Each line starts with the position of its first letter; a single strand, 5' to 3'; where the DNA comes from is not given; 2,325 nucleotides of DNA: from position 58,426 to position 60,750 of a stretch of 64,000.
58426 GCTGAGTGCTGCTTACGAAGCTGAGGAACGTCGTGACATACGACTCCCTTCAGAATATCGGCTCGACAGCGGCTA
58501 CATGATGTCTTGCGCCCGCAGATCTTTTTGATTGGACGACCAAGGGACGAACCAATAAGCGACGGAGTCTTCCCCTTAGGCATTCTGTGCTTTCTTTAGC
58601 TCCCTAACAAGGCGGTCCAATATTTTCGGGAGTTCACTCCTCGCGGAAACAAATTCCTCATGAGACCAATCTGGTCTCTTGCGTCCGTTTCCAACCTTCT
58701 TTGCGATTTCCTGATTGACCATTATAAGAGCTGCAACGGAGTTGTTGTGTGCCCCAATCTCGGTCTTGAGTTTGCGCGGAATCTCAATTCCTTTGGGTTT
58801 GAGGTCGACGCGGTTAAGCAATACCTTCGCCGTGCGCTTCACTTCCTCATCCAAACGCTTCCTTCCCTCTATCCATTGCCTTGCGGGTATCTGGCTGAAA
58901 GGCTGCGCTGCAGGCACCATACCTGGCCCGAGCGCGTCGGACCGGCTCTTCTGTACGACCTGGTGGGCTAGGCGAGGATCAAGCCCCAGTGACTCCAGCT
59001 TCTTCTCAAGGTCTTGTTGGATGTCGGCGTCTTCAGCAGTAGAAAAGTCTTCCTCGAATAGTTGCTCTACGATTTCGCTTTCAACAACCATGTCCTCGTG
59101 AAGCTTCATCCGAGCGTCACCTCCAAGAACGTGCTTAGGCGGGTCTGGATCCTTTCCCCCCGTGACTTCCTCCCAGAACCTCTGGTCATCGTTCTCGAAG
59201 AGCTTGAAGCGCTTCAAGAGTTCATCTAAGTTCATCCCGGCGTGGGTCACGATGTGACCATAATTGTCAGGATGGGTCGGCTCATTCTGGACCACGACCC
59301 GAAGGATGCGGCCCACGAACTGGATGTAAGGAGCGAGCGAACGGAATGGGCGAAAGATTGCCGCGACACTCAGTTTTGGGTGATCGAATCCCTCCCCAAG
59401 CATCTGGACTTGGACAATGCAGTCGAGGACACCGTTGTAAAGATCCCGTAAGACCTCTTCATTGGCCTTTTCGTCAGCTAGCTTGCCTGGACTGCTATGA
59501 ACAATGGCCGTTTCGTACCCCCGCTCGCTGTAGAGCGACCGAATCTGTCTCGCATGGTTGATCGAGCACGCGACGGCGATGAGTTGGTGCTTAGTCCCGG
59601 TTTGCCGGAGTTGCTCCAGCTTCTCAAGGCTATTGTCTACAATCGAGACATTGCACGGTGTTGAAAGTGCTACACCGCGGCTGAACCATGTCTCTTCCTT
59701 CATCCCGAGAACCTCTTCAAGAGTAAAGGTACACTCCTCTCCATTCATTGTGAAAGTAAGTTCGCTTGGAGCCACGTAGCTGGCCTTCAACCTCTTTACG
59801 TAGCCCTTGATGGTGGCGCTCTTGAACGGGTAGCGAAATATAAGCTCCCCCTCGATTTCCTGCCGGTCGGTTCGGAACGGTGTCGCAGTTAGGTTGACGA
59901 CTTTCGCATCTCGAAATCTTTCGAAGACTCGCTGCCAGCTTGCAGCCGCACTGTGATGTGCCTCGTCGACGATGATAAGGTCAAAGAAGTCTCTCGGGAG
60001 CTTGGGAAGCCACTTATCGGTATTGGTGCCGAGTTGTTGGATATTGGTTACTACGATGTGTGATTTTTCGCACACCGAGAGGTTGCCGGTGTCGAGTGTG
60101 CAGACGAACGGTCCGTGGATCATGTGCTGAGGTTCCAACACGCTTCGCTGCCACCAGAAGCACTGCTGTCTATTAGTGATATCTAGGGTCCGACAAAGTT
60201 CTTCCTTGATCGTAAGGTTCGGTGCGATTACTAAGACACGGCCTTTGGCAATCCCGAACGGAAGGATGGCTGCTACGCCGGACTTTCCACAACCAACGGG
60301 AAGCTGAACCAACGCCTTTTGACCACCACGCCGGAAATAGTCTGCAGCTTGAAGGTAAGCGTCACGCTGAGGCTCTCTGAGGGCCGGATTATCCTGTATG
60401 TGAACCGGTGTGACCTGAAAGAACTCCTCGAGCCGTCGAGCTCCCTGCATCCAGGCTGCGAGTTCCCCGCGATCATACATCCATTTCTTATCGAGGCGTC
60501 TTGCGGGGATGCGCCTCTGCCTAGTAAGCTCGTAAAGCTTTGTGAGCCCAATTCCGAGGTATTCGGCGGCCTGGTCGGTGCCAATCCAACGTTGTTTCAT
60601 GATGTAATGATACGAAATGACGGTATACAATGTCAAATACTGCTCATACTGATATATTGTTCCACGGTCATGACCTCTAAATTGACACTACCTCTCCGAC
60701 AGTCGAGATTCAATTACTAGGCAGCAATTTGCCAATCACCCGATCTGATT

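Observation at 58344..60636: HTH-fused SF2 helicase coupled to a tiny zinc-ribbon protein: candidate uncharacterised defence or mobile-element module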

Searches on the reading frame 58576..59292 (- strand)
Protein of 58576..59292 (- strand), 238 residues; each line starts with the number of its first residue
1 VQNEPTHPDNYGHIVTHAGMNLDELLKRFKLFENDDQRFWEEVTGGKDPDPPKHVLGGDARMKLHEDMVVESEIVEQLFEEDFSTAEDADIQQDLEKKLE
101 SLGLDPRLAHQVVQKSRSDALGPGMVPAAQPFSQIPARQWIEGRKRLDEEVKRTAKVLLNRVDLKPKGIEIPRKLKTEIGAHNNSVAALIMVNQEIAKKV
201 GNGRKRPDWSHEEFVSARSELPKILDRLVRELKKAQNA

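Call 64: predict_structure(alignment_id=A3)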
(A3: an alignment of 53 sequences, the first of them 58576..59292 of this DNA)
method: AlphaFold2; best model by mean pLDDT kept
length: 238 residues; sequences in the alignment: 53
mean_pLDDT: 73.1   pTM: 0.44
mean pLDDT of the five models: 73.1, 70.5, 69.9, 69.6, 65.9
residues with pLDDT >= 90: 68; 70-90: 71; 50-70: 51; < 50: 48
segments of 3 or more residues with pLDDT < 50: 1-4, 10-21, 64-80, 121-133
pLDDT, mean of each block of 10 residues (from residue 1): 44 40 62 68 61 58 45 43 67 87 84 71 48 64 92 96 94 88 94 92 82 90 96 92
secondary structure, 60 per line:
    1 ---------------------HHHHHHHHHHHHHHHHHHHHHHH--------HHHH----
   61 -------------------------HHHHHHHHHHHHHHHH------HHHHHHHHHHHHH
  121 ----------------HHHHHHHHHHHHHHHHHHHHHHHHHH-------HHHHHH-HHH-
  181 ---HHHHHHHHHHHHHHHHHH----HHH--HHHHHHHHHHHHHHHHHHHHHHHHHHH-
elements in order: H22-44 H53-56 H86-101 H108-120 H137-162 H170-175 H184-201 H211-237

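Call 69: fold_search(model_id=the predicted structure, library=pdb)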
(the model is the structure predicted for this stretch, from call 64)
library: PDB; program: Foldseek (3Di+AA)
matches with E <= 10: 103; with E <= 0.001: 0
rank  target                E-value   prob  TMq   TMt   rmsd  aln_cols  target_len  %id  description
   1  4gkf_A                1.2e+00  0.30  0.19  0.28  11.4       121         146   10  Crystal structure and characterization of Cmr5 protein from Pyrococcus furiosus (released 2013-01-23)
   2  5ek0_A                1.3e+00  0.14  0.20  0.19  19.8       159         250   12  Human Nav1.7-VSD4-NavAb in complex with GX-936. (released 2015-12-23)
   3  5ek0_B                1.4e+00  0.15  0.20  0.20  18.3       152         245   12  Human Nav1.7-VSD4-NavAb in complex with GX-936. (released 2015-12-23)
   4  1rr7                  1.5e+00  0.30  0.13  0.31  20.1        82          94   21  Crystal structure of the Middle Operon Regulator protein of Bacteriophage Mu (released 2004-08-17)
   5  3lf9                  1.6e+00  0.10  0.13  0.22  12.1       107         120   19  Crystal structure of HIV epitope-scaffold 4E10_D0_1IS1A_001_C (released 2010-09-22)
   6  9x25_G                1.7e+00  0.11  0.19  0.27  24.3       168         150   10  Target analog-bound type III-B Cmr complex of Archaeoglobus fulgidus (released 2025-12-10)
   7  6gy7_B                1.7e+00  0.08  0.17  0.14  20.4       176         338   13  Crystal structure of XaxB from Xenorhabdus nematophil (released 2018-07-25)
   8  5cwg                  1.8e+00  0.06  0.14  0.16  24.3       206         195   14  Crystal structure of de novo designed helical repeat protein DHR10 (released 2015-12-16)
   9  5cwc                  2.0e+00  0.06  0.14  0.16  23.8       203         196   14  Crystal structure of de novo designed helical repeat protein DHR5 (released 2015-12-16)
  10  6nf1                  2.0e+00  0.05  0.13  0.07  29.2       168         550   18  Vav1 inhibited by an allosteric inhibitor: Vav1 inhibitors block GEF activity (released 2019-12-25)
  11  3f31_A                2.1e+00  0.08  0.14  0.22  11.7       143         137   14  Crystal Structure of the N-terminal region of AlphaII-spectrin Tetramerization Domain (released 2009-10-13)
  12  3ky9_B                2.1e+00  0.06  0.15  0.08  28.2       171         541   17  Autoinhibited Vav1 (released 2010-02-23)
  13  1gvn_C                2.4e+00  0.21  0.19  0.37   6.3        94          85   14  Crystal Structure of the Plasmid Maintenance System epsilon/zeta: Meachnism of toxin inactivation and toxin function (released 2003-01-29)
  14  8etq                  2.6e+00  0.06  0.14  0.12  25.5       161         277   14  Designed pentafoil knot protein folded into a trefoil knot (released 2023-10-25)
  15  4dxw_C                2.8e+00  0.08  0.19  0.22  16.7       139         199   15  Crystal structure of NavRh, a voltage-gated sodium channel (released 2012-05-23)
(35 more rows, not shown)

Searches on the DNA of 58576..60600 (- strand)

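Call 105: search_dna_similar(query=L082:914-2918:+, collection=ecoli_genomes, mode=distant, max_rows=12)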
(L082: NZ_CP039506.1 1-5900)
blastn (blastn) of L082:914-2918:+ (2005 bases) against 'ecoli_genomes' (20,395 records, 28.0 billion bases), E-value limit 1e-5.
No match.
